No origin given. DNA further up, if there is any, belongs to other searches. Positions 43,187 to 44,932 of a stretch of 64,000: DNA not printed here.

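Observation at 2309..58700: A ~45-bp hairpin-bearing dispersed repeat family (R45) with at least 14 copies in 64 kb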

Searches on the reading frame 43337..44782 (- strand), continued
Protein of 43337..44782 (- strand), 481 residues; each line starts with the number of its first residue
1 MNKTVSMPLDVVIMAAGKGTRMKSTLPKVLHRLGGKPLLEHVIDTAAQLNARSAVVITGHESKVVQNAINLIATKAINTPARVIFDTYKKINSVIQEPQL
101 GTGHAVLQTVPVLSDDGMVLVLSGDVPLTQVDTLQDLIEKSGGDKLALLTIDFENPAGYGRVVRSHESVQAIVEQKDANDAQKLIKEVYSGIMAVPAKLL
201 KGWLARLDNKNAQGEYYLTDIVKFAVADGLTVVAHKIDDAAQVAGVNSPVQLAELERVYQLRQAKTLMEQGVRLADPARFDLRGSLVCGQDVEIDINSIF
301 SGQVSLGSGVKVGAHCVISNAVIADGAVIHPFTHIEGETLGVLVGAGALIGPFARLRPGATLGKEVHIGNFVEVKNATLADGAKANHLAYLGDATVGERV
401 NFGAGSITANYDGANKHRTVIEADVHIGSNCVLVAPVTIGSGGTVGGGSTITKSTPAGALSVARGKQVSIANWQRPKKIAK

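Call 79: predict_structure(alignment_id=A3)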
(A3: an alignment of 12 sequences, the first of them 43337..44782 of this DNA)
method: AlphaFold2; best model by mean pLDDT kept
length: 481 residues; sequences in the alignment: 12
mean_pLDDT: 45.8   pTM: 0.34
mean pLDDT of the five models: 45.8, 44.0, 43.2, 42.8, 38.4
residues with pLDDT >= 90: 0; 70-90: 30; 50-70: 161; < 50: 290
segments of 3 or more residues with pLDDT < 50: 1-37, 50-54, 56-62, 76-199, 209-217, 226-281, 408-418, 458-460, 463-481
pLDDT, mean of each block of 10 residues (from residue 1): 35 42 27 41 53 47 48 46 30 23 22 30 33 41 35 33 38 33 27 42 53 46 46 35 33 40 39 34 52 56 60 66 69 60 73 69 74 68 63 61 50 39 53 55 54 50 41 32 30
secondary structure, 60 per line:
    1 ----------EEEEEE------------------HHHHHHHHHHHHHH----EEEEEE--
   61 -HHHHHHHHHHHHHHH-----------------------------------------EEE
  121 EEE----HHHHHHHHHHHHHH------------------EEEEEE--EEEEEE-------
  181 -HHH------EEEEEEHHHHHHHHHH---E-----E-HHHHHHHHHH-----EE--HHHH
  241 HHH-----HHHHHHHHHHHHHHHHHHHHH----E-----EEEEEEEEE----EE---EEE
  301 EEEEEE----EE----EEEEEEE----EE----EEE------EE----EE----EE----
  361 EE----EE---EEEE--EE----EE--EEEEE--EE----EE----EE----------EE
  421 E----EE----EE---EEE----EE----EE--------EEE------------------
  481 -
elements in order: E11-16 H35-48 E53-58 H62-76 E118-123 H128-141 E160-165 E168-173 E191-196 H197-206 H218-227 H237-243 H249-269 E280-288 E298-306 E317-323 E334-336 E372-375 E388-392 E419-421 E437-439 E460-462
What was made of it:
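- On Rickettsia palindromic elements: The AlphaFold model of GlmU was unusable, with mean pLDDT 45.8 (call 79).
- Tried and rejected: It failed, with pLDDT 46 (call 79).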
